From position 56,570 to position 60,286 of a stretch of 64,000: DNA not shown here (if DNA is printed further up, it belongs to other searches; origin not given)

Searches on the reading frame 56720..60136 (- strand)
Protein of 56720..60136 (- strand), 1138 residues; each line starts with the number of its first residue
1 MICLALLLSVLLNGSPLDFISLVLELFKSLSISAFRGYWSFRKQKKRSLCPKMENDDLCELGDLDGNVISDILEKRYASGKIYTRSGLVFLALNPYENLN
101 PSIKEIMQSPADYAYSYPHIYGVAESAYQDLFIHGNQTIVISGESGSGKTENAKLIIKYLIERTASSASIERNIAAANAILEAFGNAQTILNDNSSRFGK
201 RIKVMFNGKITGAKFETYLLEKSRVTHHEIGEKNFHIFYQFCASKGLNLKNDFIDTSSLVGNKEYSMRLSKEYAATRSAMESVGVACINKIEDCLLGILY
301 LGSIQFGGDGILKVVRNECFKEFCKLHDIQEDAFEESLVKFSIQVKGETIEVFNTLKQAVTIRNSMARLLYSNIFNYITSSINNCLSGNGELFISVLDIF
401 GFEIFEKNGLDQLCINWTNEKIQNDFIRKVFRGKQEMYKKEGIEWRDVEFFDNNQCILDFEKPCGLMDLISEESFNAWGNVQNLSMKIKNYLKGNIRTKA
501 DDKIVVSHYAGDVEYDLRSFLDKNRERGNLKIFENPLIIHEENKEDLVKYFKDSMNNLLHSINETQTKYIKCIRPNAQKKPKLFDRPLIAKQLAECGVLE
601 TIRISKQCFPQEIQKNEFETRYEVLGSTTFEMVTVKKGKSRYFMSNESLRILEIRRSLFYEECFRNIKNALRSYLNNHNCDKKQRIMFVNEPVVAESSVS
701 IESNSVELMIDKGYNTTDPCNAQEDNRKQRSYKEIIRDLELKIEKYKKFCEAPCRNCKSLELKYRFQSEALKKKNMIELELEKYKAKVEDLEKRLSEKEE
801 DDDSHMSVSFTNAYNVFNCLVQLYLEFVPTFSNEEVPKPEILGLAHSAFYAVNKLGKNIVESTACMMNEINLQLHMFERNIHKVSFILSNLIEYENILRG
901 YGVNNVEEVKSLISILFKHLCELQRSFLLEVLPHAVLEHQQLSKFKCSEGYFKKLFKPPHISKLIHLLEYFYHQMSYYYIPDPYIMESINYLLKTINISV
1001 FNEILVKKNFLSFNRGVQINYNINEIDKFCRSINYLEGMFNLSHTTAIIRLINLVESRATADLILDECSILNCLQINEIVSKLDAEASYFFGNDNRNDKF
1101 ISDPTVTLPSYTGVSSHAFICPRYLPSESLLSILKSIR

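Call 54: search_protein_families(library=pfam, proteins=[window:56720-60136:-], max_evalue=0.001)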
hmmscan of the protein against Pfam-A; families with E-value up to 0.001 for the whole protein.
window:56720-60136:- (1138 aa): 3 families
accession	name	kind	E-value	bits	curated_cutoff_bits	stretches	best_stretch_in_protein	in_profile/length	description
PF00063.27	Myosin_head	-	8.4e-141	470.9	33.3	2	56-527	2-507/679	Myosin head (motor domain)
PF01843.25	DIL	-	2.9e-16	59.9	24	1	989-1084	3-102/105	DIL domain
PF20720.3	nSTAND3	-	0.00016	21.9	27.2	1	134-190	15-69/155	Novel STAND NTPase 3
